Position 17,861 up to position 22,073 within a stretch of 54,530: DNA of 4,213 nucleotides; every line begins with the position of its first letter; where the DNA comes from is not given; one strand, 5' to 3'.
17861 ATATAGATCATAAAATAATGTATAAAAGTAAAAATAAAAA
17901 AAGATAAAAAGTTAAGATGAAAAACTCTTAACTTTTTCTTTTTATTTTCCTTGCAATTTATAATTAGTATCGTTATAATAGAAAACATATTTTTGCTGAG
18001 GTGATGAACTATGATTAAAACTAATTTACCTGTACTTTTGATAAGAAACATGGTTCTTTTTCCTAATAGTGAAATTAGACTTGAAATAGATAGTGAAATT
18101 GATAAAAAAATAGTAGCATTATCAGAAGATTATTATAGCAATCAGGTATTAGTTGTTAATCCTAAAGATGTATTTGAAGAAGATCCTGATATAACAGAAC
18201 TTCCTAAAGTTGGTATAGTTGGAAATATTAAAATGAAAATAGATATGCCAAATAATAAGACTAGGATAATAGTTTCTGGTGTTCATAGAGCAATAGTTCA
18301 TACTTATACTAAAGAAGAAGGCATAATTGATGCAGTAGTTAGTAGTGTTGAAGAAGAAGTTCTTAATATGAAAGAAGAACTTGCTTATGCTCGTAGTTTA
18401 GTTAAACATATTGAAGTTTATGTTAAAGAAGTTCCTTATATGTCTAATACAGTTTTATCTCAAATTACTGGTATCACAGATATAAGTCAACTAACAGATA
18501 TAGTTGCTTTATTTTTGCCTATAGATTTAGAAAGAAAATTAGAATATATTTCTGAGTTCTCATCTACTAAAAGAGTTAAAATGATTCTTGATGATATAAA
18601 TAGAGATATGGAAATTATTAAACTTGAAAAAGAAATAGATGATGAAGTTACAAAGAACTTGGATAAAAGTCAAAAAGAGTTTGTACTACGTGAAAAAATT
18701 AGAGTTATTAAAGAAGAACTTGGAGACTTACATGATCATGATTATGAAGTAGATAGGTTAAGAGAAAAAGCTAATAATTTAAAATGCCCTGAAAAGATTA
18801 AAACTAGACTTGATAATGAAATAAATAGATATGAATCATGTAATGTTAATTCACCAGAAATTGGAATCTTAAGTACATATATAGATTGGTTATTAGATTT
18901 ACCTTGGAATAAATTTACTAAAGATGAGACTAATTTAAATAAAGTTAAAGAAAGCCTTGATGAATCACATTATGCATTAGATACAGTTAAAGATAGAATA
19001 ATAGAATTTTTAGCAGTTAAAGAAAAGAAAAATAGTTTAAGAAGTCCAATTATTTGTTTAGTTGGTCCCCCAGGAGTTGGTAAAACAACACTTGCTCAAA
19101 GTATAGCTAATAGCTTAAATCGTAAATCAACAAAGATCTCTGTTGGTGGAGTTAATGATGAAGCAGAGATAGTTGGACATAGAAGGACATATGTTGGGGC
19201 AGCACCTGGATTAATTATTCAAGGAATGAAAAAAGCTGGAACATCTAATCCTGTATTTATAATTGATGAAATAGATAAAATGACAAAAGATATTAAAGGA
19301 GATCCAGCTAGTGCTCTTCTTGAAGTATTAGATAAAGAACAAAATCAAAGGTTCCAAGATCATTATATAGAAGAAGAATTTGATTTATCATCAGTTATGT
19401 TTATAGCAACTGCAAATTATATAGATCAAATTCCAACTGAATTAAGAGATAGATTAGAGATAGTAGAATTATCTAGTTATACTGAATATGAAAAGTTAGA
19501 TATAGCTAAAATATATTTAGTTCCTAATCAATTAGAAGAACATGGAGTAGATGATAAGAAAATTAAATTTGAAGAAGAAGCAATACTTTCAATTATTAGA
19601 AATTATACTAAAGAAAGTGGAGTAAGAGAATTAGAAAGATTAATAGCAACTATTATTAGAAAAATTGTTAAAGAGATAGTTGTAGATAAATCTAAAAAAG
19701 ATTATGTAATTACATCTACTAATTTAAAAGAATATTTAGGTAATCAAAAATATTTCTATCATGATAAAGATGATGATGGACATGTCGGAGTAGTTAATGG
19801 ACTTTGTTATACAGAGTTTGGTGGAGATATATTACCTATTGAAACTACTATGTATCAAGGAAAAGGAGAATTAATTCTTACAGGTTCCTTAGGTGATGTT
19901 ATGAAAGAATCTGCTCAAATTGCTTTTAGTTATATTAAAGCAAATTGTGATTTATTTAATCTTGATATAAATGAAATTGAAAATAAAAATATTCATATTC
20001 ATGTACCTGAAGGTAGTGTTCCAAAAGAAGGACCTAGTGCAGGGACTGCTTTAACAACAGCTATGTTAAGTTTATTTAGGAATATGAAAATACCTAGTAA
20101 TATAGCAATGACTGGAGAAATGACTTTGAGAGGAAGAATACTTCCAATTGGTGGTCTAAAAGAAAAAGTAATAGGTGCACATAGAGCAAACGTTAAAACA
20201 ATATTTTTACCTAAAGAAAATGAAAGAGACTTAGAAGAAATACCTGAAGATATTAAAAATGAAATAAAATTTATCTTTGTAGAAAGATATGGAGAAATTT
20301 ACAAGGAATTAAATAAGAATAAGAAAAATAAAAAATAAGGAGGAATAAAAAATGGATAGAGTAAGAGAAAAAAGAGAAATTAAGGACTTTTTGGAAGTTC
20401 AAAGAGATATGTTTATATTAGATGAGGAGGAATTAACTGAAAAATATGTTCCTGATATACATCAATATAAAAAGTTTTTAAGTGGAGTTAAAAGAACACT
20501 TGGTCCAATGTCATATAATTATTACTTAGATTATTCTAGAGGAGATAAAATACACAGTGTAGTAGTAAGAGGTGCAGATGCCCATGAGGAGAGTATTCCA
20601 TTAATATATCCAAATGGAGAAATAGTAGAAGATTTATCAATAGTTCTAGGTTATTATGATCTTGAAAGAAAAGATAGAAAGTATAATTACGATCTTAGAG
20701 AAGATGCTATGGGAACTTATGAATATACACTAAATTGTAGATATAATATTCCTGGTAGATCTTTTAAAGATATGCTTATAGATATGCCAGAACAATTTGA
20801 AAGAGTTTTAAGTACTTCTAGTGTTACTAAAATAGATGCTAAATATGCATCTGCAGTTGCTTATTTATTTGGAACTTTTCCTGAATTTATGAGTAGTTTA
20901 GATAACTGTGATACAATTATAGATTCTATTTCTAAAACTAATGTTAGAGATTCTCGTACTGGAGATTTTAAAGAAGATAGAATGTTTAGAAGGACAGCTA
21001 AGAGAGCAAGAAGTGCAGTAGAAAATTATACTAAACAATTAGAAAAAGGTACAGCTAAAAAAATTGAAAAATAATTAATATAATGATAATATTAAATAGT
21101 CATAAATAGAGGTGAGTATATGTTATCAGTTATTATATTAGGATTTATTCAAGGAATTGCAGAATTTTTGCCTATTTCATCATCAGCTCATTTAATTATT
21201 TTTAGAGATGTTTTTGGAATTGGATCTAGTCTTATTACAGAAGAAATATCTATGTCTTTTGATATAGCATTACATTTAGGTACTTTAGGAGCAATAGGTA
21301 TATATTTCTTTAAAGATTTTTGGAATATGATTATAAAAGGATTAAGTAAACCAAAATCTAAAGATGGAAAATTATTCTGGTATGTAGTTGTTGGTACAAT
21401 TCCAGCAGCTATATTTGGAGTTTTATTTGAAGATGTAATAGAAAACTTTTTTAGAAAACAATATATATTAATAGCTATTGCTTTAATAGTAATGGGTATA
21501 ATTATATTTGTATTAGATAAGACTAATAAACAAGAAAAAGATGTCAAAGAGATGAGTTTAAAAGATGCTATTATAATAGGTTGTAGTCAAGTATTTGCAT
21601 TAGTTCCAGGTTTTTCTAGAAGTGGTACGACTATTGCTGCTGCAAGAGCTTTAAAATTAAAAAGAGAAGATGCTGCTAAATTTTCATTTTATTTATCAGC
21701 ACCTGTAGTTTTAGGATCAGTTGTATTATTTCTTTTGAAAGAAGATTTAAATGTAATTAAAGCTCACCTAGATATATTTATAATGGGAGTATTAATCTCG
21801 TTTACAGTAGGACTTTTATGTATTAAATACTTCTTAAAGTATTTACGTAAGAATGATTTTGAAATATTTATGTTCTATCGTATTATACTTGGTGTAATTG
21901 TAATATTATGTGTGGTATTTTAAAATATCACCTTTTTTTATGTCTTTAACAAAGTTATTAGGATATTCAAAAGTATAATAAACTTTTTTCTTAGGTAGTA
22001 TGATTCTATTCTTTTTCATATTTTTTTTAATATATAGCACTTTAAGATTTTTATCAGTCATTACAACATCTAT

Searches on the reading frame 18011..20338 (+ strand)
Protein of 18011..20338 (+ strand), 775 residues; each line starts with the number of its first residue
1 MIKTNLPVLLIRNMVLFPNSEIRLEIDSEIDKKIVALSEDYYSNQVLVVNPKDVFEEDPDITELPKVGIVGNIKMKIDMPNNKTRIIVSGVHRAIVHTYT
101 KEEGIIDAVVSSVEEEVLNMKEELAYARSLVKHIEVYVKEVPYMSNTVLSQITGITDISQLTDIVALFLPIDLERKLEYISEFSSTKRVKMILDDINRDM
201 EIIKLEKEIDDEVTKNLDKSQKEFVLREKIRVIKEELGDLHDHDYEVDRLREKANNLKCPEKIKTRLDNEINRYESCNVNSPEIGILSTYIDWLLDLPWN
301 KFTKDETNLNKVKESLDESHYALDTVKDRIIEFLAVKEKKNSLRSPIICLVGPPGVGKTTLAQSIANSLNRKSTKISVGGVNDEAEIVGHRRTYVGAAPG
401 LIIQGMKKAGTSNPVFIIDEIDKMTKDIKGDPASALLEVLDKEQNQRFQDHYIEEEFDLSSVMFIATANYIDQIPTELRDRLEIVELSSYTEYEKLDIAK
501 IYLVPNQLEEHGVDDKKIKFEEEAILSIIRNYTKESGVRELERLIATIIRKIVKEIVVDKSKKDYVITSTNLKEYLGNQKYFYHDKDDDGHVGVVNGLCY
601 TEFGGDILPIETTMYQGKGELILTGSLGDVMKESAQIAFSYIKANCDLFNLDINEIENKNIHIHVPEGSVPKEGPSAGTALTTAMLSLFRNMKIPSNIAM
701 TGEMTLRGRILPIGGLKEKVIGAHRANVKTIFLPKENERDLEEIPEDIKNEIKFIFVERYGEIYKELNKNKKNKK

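Call 8: search_protein_families(library=pfam, proteins=[window:18011-20338:+], max_evalue=0.001)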
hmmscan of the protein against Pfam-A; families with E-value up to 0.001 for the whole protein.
window:18011-20338:+ (775 aa): 24 families
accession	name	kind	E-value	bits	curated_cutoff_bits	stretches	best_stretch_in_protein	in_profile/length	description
PF05362.19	Lon_C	-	6.8e-83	277.7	21.1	1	567-766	2-201/205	Lon protease (S16) C-terminal proteolytic domain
PF00004.35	AAA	-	5.5e-26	92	21.2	1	348-486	1-127/131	ATPase family associated with various cellular activities (AAA)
PF02190.22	LON_substr_bdg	-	4.3e-21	76.2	28.7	1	5-197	1-199/200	ATP-dependent protease La (LON) substrate-binding domain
PF22667.2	Lon_lid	-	5.3e-21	74.5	27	1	509-563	1-55/57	Lon protease AAA+ ATPase lid domain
PF07728.20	AAA_5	-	1.7e-11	44.8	22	1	348-481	2-138/139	AAA domain (dynein-related subfamily)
PF13541.12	ChlI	-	3.1e-10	40.4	27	1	610-737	1-121/121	Subunit ChlI of Mg-chelatase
PF07724.20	AAA_2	-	4.5e-07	30.5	27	1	348-477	6-132/166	AAA domain (Cdc48 subfamily)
PF13401.12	AAA_22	-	1.2e-06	29.3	27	1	346-429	6-97/130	AAA domain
PF13173.12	AAA_14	-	1.7e-05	25.3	27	1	345-425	2-75/129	AAA domain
PF05496.18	RuvB_N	-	2.1e-05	24.8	27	1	334-388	23-76/159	Holliday junction DNA helicase RuvB P-loop domain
PF13191.12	AAA_16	-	2.4e-05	25.3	32.6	1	338-376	17-55/167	AAA ATPase domain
PF03266.21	NTPase_1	-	2.7e-05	24.5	23.9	1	348-381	2-33/168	NTPase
PF00931.28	NB-ARC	-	5e-05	23.1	23.5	1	325-370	3-43/248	NB-ARC domain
PF00910.28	RNA_helicase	-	7.6e-05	23.6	21.5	1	348-469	1-104/105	RNA helicase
PF24883.2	NPHP3_N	-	8.6e-05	23.2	24.8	1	341-376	18-53/164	Nephrocystin 3, N-terminal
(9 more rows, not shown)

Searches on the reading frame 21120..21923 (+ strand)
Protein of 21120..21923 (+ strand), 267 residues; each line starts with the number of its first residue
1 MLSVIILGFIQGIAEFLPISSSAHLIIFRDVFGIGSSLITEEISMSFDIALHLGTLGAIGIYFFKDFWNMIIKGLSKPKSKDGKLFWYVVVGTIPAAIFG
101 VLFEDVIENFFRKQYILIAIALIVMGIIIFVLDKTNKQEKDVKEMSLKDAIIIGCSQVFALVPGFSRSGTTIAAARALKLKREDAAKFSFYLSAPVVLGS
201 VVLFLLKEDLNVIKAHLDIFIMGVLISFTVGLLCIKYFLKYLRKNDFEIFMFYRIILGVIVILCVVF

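Call 8: search_protein_families(library=pfam, proteins=[window:21120-21923:+], max_evalue=0.001)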
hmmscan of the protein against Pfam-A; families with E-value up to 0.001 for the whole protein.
window:21120-21923:+ (267 aa): 2 families
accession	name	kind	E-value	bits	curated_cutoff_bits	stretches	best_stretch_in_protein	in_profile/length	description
PF02673.24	BacA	-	1.5e-81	274.4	33.4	1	5-260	2-257/257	Bacitracin resistance protein BacA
PF01925.25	TauE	-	1.8e-05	24.9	32.6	1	58-252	36-227/237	Sulfite exporter TauE/SafE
